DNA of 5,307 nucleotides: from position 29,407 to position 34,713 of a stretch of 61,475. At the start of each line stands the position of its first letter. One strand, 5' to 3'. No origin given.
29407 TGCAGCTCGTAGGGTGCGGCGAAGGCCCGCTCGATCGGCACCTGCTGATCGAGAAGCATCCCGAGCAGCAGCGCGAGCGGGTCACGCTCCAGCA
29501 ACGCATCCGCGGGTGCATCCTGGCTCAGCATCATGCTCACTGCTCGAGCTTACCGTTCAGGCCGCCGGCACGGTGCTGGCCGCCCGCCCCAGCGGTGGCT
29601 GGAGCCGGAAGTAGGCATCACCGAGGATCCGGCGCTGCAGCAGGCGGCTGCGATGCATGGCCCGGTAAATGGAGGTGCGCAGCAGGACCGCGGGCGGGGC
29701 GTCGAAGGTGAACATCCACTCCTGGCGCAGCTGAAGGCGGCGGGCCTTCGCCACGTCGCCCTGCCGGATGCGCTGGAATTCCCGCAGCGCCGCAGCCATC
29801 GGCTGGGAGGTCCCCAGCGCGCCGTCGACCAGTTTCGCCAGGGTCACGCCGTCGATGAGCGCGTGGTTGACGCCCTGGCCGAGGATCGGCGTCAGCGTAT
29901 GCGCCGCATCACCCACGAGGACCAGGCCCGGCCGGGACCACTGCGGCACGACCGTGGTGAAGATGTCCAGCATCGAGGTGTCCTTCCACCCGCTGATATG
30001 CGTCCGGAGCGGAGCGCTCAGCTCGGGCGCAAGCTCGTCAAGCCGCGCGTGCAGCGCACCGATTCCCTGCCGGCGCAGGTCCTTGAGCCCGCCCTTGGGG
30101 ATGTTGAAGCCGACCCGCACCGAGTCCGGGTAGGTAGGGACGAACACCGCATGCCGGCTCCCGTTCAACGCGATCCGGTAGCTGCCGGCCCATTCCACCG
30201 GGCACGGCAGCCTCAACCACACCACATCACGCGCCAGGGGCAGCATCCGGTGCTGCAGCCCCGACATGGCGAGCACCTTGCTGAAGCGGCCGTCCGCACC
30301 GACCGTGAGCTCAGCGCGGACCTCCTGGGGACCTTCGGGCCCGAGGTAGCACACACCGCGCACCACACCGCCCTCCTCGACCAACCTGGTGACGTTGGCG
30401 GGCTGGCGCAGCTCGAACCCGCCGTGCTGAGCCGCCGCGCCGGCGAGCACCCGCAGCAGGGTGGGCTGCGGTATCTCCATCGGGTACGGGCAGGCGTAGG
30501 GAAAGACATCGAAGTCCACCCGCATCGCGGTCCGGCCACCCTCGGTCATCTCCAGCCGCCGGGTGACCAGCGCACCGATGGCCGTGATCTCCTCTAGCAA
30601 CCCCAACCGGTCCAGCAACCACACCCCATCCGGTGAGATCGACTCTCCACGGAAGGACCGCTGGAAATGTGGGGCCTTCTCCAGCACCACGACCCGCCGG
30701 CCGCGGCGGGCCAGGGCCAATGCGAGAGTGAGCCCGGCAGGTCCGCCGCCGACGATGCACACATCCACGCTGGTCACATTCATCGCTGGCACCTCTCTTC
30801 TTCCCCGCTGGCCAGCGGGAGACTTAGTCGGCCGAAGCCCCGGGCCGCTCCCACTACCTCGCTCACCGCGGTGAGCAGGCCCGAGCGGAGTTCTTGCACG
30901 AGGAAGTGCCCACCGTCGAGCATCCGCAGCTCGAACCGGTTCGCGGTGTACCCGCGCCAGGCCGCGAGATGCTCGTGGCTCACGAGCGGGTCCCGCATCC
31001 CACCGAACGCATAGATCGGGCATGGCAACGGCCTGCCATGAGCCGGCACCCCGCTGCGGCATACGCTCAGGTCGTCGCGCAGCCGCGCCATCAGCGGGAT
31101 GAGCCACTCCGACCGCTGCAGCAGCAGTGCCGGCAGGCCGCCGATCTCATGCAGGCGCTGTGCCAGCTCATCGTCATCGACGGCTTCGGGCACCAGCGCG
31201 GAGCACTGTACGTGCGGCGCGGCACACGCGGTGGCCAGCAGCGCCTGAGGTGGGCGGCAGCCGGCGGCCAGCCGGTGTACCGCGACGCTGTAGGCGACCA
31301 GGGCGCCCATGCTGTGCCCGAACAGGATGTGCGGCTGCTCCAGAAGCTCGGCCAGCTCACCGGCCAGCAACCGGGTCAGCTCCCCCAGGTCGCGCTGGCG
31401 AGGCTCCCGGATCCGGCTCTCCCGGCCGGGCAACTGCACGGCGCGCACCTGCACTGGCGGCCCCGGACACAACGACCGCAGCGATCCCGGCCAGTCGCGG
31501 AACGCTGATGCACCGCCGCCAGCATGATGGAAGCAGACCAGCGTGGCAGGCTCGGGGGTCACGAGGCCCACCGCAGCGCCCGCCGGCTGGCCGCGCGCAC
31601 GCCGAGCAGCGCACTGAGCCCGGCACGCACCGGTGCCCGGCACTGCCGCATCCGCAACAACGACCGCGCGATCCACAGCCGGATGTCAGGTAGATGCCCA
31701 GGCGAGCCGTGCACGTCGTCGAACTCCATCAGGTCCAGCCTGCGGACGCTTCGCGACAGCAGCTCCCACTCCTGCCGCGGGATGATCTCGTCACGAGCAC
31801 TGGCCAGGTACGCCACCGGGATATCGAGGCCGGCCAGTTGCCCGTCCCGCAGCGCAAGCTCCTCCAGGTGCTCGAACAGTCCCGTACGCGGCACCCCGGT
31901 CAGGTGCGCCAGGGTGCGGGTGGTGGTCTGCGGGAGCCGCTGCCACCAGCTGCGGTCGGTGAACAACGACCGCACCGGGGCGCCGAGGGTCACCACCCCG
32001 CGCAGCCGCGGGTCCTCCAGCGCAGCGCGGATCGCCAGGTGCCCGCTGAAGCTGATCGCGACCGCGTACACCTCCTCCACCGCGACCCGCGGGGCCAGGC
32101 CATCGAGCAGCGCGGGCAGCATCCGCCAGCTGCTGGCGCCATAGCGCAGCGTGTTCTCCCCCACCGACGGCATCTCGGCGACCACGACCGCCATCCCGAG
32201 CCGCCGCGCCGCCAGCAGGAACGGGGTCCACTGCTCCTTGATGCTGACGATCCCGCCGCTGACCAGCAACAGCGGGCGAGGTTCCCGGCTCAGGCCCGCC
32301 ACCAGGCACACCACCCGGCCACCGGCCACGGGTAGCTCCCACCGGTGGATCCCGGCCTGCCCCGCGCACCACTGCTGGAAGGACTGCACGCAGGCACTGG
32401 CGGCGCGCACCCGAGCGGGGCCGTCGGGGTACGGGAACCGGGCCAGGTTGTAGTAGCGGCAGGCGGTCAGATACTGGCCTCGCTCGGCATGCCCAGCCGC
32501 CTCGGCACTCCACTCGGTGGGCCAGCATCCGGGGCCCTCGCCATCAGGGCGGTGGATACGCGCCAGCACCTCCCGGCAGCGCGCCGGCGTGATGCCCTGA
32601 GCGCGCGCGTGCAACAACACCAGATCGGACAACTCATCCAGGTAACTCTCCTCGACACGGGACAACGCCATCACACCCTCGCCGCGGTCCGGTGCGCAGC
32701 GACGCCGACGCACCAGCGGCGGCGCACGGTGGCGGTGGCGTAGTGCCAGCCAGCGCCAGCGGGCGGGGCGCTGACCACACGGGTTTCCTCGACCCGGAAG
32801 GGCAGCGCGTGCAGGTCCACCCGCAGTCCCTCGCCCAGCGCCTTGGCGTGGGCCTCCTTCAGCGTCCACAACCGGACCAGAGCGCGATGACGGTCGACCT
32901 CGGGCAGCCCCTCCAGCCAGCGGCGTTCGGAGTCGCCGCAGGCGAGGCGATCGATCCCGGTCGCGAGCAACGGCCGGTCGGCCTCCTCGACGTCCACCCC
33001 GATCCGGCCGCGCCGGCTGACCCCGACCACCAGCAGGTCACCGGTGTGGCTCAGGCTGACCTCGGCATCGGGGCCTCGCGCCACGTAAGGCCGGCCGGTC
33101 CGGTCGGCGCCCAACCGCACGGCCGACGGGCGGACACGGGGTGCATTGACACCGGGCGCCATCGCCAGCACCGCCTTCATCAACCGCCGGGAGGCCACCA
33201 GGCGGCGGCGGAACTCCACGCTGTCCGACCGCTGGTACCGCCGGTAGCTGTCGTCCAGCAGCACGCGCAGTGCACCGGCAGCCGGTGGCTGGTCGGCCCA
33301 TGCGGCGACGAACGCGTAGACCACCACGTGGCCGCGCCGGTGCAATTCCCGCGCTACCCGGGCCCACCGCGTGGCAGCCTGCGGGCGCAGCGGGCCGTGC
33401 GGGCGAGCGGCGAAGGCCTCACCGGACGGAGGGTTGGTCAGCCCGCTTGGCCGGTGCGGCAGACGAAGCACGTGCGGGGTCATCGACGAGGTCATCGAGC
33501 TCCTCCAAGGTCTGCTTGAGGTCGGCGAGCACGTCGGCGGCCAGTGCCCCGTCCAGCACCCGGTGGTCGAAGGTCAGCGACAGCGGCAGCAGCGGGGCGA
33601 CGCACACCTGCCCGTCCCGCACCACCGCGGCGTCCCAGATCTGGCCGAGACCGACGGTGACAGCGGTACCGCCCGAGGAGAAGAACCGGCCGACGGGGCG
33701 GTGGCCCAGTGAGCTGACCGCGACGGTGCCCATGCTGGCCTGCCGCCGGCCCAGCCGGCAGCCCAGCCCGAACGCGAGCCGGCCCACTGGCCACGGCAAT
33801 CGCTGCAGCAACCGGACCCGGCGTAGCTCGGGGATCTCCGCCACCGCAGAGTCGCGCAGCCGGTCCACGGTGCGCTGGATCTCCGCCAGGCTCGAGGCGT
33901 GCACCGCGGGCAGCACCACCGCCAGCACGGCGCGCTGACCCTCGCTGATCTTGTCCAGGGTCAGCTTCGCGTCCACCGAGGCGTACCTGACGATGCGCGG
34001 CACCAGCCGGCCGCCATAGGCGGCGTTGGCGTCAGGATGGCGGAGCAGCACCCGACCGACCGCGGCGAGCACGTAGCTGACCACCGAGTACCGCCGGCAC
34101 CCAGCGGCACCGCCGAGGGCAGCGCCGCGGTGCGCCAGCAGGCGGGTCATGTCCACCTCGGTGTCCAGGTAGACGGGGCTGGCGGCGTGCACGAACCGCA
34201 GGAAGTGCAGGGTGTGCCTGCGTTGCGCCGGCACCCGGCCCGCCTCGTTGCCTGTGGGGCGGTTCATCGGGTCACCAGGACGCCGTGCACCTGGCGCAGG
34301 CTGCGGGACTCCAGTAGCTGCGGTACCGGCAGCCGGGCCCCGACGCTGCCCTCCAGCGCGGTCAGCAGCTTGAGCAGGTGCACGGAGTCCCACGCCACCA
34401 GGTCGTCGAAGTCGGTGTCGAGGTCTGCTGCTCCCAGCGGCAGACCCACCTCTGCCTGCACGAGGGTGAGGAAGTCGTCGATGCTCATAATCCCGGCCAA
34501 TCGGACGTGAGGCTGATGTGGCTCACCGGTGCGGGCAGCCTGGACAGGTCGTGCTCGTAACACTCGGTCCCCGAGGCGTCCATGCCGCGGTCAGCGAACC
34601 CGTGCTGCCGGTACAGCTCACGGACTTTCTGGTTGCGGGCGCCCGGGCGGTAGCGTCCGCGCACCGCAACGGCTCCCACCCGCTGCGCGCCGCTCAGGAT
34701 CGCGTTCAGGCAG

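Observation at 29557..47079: Compact acyl-tetronate (agglomerin/RK-682-type) biosynthetic gene cluster with FAAL/ACP/double-ACAD starter module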

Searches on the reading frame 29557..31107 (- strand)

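Call 5: search_protein_families(library=pfam, proteins=[window:29557-31107:-])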
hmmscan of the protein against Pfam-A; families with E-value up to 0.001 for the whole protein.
window:29557-31107:- (516 aa): 12 families
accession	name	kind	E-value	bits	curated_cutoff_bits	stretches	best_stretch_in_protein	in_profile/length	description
PF01494.25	FAD_binding_3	-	2.4e-38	132.7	22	1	114-425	2-316/349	FAD binding domain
PF01266.30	DAO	-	2.7e-16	60.5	27.9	2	115-148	1-34/353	FAD dependent oxidoreductase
PF00890.30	FAD_binding_2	-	3.6e-11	43.3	20.4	1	115-148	1-34/414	FAD binding domain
PF13450.12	NAD_binding_8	-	2.8e-08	34.3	21.9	1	118-148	1-31/68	NAD(P)-binding Rossmann-like domain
PF12831.13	FAD_oxidored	-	3.2e-07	30.4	27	1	115-287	1-158/416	FAD dependent oxidoreductase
PF03486.20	HI0933_like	-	9.5e-06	25.7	50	1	115-152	2-39/244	HI0933-like protein Rossmann domain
PF07992.20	Pyr_redox_2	-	2e-05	24.6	26.1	1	115-146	2-33/291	Pyridine nucleotide-disulphide oxidoreductase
PF13738.12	Pyr_redox_3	-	8.6e-05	22.3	30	1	118-147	2-32/305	Pyridine nucleotide-disulphide oxidoreductase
PF01946.23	Thi4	-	9.6e-05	22.2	26.2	1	110-144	14-49/235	Thi4 family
PF05834.18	Lycopene_cycl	-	0.00023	20.8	23.4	1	115-148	1-36/380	Lycopene cyclase protein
PF00070.33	Pyr_redox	-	0.00042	21.2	22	1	116-151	2-37/82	Pyridine nucleotide-disulphide oxidoreductase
PF08491.16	SE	-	0.00043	19.9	20.1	1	265-449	2-188/276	Squalene epoxidase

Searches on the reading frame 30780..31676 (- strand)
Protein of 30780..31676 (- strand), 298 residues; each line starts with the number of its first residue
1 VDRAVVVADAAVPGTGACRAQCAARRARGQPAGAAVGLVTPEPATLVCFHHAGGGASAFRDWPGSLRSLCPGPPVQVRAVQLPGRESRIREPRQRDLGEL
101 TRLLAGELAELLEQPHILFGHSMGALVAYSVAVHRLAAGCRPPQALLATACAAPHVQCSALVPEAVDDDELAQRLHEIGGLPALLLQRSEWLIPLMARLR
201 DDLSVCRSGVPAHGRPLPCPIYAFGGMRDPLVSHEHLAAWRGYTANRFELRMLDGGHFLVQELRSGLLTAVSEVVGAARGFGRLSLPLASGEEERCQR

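Call 5: search_protein_families(library=pfam, proteins=[window:30780-31676:-])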
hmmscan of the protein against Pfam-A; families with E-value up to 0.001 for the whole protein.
window:30780-31676:- (298 aa): 4 families
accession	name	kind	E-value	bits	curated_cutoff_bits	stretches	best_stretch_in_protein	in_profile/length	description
PF00975.26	Thioesterase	-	1.1e-32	114.5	26.4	1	45-262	2-212/226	Thioesterase domain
PF12697.13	Abhydrolase_6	-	3.9e-09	37.9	26.3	1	49-261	4-208/217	Alpha/beta hydrolase family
PF00561.26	Abhydrolase_1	-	5.2e-06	26.7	25.8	0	191-259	200-240/245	alpha/beta hydrolase fold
PF12146.15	Hydrolase_4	-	0.00028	20.7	27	1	112-160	74-115/239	Serine aminopeptidase, S33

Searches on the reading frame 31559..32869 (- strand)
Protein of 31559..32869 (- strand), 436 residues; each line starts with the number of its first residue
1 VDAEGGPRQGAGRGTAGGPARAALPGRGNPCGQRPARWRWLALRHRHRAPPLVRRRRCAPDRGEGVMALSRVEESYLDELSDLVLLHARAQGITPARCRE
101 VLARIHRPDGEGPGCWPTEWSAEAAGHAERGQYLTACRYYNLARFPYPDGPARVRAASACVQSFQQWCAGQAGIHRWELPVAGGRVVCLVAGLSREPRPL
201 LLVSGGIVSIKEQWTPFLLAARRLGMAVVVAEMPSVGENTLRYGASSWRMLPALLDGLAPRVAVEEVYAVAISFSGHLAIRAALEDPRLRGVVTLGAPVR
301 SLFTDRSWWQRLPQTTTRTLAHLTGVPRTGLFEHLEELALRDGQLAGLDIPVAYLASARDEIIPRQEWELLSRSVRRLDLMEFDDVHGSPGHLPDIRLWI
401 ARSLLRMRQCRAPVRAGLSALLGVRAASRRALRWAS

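Call 5: search_protein_families(library=pfam, proteins=[window:31559-32869:-])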
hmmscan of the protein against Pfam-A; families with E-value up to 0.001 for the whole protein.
window:31559-32869:- (436 aa): 1 family
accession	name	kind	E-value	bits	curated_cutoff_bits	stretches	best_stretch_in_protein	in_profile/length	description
PF06500.17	FrsA-like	-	6.1e-12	45.5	22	1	130-325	122-326/414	Esterase FrsA-like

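Call 22: search_protein_families(library=ncbifam, proteins=[window:31559-32674:-], max_evalue=0.00001)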
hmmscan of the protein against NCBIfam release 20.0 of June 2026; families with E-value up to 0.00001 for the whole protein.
window:31559-32674:- (371 aa): 1 family
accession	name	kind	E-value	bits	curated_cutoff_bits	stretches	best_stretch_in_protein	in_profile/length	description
NF003460.0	PRK05077.1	equivalog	4.9e-18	65.1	477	1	50-319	96-390/414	esterase FrsA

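Call 23: search_solved_structures(query=window:31559-32674:-, max_evalue=0.01, show_alignments=1)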
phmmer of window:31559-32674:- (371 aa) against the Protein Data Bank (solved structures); distinct sequences matched with E-value up to 0.01: 5.
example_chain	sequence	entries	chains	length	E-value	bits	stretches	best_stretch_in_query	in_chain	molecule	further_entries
4ywf_A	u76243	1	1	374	7.2e-88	298.7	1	13-356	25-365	AbyA5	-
5no5_A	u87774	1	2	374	7.9e-88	298.6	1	13-356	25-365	AbyA5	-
3mve_A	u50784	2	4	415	4.2e-10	42.8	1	64-267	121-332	UPF0255 protein VV1_0328 | UPF0255 protein frsA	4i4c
3our_A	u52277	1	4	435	4.8e-10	42.6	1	64-267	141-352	UPF0255 protein VV1_0328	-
8qd7_A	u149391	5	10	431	2.9e-09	40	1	56-303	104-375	Yellowish-green 1-like protein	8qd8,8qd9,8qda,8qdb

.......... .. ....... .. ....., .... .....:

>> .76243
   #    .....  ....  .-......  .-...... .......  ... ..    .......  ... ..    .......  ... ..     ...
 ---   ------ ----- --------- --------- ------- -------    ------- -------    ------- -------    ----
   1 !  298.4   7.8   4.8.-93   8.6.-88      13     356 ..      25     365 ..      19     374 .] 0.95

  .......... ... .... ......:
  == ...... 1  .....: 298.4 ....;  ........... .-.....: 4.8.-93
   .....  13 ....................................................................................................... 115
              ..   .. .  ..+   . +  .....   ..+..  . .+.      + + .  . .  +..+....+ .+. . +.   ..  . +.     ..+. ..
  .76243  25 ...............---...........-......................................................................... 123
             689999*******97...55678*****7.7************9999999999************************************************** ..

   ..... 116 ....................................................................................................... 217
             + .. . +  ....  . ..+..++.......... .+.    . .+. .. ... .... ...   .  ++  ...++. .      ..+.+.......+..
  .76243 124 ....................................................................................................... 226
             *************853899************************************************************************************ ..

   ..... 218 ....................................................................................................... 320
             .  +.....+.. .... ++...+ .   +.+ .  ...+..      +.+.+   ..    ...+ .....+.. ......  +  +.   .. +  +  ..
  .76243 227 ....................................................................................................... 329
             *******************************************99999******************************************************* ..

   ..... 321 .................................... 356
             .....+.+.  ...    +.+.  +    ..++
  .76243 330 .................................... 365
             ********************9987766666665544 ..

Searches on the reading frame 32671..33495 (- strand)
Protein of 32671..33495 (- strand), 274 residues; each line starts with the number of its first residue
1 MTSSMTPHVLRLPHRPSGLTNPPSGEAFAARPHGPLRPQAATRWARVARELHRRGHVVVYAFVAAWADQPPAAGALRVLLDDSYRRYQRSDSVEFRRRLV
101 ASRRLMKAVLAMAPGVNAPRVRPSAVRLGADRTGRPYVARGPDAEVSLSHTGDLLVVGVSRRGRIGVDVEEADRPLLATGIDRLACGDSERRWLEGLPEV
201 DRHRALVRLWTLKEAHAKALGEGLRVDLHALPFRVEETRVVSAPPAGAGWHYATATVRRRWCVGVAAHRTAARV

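Call 5: search_protein_families(library=pfam, proteins=[window:32671-33495:-])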
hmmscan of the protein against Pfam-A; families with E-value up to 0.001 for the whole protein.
window:32671-33495:- (274 aa): 1 family
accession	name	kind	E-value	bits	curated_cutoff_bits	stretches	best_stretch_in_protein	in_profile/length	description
PF01648.25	ACPS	-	1.7e-14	54.2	25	1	164-244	1-87/111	4'-phosphopantetheinyl transferase superfamily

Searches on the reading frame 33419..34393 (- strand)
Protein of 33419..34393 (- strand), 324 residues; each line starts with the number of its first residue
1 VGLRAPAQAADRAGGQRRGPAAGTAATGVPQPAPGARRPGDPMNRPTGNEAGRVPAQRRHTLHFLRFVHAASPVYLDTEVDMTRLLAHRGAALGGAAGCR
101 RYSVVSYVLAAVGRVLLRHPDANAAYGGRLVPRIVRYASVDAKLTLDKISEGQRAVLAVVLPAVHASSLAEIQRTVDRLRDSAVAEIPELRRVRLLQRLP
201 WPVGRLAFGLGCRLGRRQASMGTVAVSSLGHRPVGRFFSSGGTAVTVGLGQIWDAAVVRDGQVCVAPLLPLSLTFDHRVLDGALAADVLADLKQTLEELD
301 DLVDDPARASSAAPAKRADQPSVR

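Call 5: search_protein_families(library=pfam, proteins=[window:33419-34393:-])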
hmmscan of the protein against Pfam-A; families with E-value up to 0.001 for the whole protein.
window:33419-34393:- (324 aa): 1 family
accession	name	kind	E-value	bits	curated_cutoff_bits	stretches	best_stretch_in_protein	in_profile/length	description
PF00198.28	2-oxoacid_dh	-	1.6e-19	70.7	23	1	216-302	142-230/232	2-oxoacid dehydrogenases acyltransferase (catalytic domain)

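Call 22: search_protein_families(library=ncbifam, proteins=[window:33419-34393:-], max_evalue=0.00001)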
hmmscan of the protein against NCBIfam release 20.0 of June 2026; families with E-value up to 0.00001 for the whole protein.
window:33419-34393:- (324 aa): 7 families
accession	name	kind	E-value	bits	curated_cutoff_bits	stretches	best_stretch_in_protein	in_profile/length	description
TIGR01349.1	PDHac_trf_mito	equivalog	1.9e-13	50.4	445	1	221-298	349-431/437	pyruvate dehydrogenase complex dihydrolipoamide acetyltransferase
NF011416.0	PRK14843.1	equivalog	7.3e-10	38.3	429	1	225-298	266-341/347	dihydrolipoamide acetyltransferase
NF008814.0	PRK11854.1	equivalog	3.4e-09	35.7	722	1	247-303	580-636/637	pyruvate dehydrogenase complex dihydrolipoyllysine-residue acetyltransferase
TIGR01347.1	sucB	equivalog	2.3e-08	33.7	378.65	1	246-303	344-401/404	dihydrolipoyllysine-residue succinyltransferase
NF004309.0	PRK05704.1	equivalog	4.5e-08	32.9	449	1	247-303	349-405/408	2-oxoglutarate dehydrogenase complex dihydrolipoyllysine-residue succinyltransferase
TIGR01348.1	PDHac_trf_long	equivalog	4.2e-07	28.9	552.1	1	266-300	549-583/587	dihydrolipoyllysine-residue acetyltransferase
TIGR02927.1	SucB_Actino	equivalog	1.4e-06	27.4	423.45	0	262-299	534-571/579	2-oxoglutarate dehydrogenase, E2 component, dihydrolipoamide succinyltransferase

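Call 53: search_solved_structures(query=window:33419-34267:-, max_evalue=0.001)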
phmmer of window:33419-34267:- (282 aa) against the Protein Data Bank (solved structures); distinct sequences matched with E-value up to 0.001: 25.
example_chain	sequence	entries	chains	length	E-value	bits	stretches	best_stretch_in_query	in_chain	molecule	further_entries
1b5s_A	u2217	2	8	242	1.9e-13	53.8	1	203-256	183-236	DIHYDROLIPOAMIDE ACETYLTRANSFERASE | Dihydrolipoyllysine-residue acetyltransferase component of pyruvate dehydrogenase complex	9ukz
3duf_I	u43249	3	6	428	7.1e-13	51.9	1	203-257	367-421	Dihydrolipoyllysine-residue acetyltransferase component of pyruvate dehydrogenase complex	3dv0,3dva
8eqn_A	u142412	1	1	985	1.2e-10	44.6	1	203-258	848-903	BG505 UFO-E2p-L4P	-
1c4t_A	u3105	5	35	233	1e-06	31.7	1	203-259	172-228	PROTEIN (DIHYDROLIPOAMIDE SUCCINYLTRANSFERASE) | DIHYDROLIPOAMIDE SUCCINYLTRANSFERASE | Dihydrolipoyllysine-residue succinyltransferase component of 2-oxoglutar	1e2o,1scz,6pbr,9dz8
9njt_A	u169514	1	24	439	4.8e-06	29.5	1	201-257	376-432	Dihydrolipoyllysine-residue succinyltransferase component of 2-oxoglutarate dehydrogenase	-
6zzn_A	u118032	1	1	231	5.9e-06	29.2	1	201-257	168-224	Dihydrolipoyllysine-residue acyltransferase component of branched-chain alpha-ketoacid deh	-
3l60_A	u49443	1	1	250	6.4e-06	29.1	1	201-258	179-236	BRANCHED-CHAIN ALPHA-KETO ACID DEHYDROGENASE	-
3mae_A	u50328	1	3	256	6.8e-06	29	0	202-257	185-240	2-oxoisovalerate dehydrogenase E2 component, dihydrolipoamide acetyltransferase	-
8xll_A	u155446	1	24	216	4.3e-05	26.4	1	202-256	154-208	Dihydrolipoyllysine-residue succinyltransferase component of 2-oxoglutarate dehydrogenase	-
3b8k_A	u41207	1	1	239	4.3e-05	26.3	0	176-256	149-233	Dihydrolipoyllysine-residue acetyltransferase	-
7r5m_A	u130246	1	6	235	4.8e-05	26.2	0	176-256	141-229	Dihydrolipoyllysine-residue acetyltransferase component of pyruvate dehydrogenase complex,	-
6zlo_A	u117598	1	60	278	8.7e-05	25.4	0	177-256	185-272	Dihydrolipoyllysine-residue acetyltransferase component of pyruvate dehydrogenase complex,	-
1dpc_A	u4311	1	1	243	0.00012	24.9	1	171-251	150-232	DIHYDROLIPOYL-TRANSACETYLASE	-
6h05_A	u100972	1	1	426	0.00013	24.8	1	203-256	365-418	Dihydrolipoyllysine-residue succinyltransferase component of 2-oxoglutarate dehydrogenase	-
7q5q_B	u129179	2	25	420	0.00015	24.6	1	202-256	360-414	Dihydrolipoyllysine-residue succinyltransferase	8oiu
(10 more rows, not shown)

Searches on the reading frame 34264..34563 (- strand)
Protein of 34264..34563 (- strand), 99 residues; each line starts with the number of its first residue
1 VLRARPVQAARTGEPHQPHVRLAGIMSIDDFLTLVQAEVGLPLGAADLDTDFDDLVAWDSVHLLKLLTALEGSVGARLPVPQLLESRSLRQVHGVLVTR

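Call 5: search_protein_families(library=pfam, proteins=[window:34264-34563:-])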
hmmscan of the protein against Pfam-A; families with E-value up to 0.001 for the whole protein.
window:34264-34563:- (99 aa): 1 family
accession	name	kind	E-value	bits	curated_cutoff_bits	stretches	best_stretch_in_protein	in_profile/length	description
PF00550.31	PP-binding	-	7.8e-06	26.5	20.8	1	31-92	3-63/67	Phosphopantetheine attachment site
